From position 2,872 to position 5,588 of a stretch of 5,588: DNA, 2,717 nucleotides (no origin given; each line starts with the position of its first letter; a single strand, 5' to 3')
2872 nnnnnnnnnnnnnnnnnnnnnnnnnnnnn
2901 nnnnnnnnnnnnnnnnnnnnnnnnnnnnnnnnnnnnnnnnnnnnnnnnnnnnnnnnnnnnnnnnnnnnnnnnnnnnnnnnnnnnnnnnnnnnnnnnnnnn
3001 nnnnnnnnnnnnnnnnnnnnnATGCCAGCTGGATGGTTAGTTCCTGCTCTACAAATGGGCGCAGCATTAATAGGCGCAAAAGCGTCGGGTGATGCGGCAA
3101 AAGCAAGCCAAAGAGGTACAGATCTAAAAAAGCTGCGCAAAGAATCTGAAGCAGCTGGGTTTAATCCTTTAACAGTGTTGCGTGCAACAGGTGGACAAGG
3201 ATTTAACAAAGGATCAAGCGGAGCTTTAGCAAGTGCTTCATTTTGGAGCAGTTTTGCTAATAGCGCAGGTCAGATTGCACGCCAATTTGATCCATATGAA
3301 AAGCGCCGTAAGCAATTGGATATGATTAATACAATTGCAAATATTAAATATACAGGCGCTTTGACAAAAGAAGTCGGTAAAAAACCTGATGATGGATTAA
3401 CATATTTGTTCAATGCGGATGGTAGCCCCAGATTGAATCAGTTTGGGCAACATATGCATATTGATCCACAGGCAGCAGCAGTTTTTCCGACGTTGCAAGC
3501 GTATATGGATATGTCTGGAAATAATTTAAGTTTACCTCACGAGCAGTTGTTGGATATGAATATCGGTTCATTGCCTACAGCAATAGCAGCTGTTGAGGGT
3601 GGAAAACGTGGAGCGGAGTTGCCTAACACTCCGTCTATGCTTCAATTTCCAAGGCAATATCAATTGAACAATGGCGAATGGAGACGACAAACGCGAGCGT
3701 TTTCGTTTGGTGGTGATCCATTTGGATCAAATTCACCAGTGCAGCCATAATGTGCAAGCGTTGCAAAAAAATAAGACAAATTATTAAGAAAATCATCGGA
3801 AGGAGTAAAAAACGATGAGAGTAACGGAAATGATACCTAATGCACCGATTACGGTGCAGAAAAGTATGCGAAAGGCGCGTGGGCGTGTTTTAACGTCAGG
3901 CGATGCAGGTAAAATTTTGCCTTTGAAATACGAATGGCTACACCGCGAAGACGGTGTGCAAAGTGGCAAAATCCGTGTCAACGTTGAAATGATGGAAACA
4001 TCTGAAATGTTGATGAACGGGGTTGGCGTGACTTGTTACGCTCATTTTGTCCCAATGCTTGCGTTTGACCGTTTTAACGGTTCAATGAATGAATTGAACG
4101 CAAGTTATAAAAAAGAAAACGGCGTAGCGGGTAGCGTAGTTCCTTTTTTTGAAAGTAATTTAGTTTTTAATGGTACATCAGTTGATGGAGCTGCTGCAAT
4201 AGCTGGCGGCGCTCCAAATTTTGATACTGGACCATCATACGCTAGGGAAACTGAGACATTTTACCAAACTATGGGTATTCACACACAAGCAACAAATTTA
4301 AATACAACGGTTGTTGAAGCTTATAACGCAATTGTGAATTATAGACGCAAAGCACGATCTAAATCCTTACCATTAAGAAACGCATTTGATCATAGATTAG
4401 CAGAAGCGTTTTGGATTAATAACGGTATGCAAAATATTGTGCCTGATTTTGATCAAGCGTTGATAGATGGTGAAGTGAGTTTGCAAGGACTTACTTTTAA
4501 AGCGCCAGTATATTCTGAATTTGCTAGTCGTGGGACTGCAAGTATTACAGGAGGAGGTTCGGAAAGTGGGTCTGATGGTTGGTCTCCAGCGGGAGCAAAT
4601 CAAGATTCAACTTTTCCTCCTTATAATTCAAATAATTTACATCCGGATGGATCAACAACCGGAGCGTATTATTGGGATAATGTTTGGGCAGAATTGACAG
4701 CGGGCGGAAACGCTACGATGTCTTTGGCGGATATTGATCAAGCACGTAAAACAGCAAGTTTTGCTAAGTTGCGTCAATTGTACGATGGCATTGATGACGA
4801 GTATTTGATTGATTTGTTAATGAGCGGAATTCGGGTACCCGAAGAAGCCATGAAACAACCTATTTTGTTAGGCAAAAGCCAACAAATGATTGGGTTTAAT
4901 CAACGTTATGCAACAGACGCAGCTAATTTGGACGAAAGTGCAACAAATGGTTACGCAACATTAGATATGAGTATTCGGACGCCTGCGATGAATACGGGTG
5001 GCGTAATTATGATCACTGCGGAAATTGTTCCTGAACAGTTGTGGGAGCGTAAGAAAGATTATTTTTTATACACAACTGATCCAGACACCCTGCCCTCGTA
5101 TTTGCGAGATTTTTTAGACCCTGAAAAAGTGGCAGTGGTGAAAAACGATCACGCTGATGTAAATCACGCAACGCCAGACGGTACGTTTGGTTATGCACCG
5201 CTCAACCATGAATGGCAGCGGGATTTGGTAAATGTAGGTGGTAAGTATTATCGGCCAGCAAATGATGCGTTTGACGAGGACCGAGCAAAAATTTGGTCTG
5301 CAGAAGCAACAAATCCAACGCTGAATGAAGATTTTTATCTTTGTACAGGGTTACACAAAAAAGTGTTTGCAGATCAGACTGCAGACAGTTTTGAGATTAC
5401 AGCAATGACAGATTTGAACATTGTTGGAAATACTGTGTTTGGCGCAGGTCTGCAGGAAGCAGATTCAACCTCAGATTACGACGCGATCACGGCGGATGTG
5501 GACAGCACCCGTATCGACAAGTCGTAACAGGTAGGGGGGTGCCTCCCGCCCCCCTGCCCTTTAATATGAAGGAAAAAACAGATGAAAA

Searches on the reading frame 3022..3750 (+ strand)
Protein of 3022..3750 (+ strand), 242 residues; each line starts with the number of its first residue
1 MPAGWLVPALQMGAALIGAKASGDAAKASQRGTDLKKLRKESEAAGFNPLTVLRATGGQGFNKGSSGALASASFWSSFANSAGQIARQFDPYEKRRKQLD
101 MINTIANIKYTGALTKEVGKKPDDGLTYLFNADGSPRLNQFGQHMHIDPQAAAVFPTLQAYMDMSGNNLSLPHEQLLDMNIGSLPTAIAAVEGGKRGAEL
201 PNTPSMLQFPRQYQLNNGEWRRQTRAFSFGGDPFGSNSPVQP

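Call 4: search_protein_families(library=pfam, proteins=[window:3022-3750:+], max_evalue=1)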
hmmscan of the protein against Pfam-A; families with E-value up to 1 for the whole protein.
window:3022-3750:+ (242 aa): 0 families

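Call 5: search_protein_families(library=phrogs, proteins=[window:3022-3750:+], max_evalue=1)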
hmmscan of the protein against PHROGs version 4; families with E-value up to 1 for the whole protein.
window:3022-3750:+ (242 aa): 2 families
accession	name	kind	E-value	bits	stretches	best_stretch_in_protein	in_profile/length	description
phrog_8904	-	unknown function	0.16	13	1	30-56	22-48/68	-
phrog_31928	-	unknown function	0.22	12.5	0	40-95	9-62/70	-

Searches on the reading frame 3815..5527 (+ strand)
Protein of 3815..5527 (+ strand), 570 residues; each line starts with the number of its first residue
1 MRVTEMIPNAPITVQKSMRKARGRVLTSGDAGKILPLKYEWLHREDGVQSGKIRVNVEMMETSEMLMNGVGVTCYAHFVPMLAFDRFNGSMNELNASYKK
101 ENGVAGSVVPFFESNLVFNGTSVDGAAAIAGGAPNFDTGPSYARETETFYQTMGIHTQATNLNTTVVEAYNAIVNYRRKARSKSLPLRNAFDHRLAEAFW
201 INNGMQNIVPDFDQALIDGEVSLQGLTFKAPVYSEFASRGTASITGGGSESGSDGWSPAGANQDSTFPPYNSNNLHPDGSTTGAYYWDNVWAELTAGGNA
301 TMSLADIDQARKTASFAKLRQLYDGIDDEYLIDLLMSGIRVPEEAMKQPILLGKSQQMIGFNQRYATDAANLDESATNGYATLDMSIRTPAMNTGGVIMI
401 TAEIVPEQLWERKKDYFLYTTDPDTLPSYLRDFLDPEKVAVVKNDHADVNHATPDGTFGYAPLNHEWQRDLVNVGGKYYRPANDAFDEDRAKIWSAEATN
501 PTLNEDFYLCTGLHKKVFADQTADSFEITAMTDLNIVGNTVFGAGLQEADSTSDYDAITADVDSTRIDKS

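Call 4: search_protein_families(library=pfam, proteins=[window:3815-5527:+], max_evalue=1)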
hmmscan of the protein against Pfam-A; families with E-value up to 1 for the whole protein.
window:3815-5527:+ (570 aa): 0 families

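Call 5: search_protein_families(library=phrogs, proteins=[window:3815-5527:+], max_evalue=1)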
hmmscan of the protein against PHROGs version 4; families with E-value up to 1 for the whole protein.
window:3815-5527:+ (570 aa): 1 family
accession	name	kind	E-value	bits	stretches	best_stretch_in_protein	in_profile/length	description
phrog_514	-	head and packaging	1.2e-06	28.5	1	11-535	19-502/531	major head protein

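Call 51: find_related_loci(query=A3, collection=viral_contigs, flank=7000)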
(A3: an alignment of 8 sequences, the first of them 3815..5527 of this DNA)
Query A3 (570 aa) in viral_contigs; peptide patterns used: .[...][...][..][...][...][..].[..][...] (x = any residue, [..] = any of these).
215 stretches matched a pattern; 174 encode a relative of the query (tblastn E <= 1e-3); the best 80 are kept; 80 distinct loci.
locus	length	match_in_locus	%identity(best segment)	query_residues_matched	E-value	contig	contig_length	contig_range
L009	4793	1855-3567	89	1-570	0e+0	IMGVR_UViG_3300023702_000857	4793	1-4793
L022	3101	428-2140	89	1-570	0e+0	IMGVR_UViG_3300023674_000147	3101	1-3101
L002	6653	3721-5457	87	1-570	0e+0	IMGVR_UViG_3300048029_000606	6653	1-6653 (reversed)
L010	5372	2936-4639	87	1-570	0e+0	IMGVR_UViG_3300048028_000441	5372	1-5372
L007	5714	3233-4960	87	1-570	0e+0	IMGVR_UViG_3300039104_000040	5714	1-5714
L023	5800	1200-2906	87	1-570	0e+0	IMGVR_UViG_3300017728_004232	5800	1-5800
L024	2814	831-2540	87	1-570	0e+0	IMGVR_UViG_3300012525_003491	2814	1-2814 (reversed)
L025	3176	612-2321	87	1-570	0e+0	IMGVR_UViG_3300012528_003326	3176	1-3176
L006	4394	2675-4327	84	1-570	0e+0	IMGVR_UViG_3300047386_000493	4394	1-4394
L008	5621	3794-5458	84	1-570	0e+0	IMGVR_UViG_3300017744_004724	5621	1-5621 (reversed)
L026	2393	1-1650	83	3-570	0e+0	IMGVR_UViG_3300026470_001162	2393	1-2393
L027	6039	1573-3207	78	1-570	0e+0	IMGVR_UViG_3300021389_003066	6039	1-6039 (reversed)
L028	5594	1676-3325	81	1-570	0e+0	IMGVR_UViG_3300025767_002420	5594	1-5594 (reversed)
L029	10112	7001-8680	76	1-569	0e+0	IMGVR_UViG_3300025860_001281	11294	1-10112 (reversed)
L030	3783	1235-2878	76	1-569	0e+0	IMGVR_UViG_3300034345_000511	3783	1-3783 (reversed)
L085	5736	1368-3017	68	1-569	0e+0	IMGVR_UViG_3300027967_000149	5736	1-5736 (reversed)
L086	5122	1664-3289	66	1-569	0e+0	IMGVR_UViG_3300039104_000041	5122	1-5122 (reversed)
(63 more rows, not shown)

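Call 72: search_protein_families(library=phrogs, proteins=[L086:515-718:+, L085:213-494:+], max_evalue=0.01)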
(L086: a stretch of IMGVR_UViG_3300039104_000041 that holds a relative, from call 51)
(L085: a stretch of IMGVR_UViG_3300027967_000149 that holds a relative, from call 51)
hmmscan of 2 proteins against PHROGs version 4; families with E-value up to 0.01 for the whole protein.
L086:515-718:+ (67 aa): 0 families

L085:213-494:+ (93 aa): 0 families
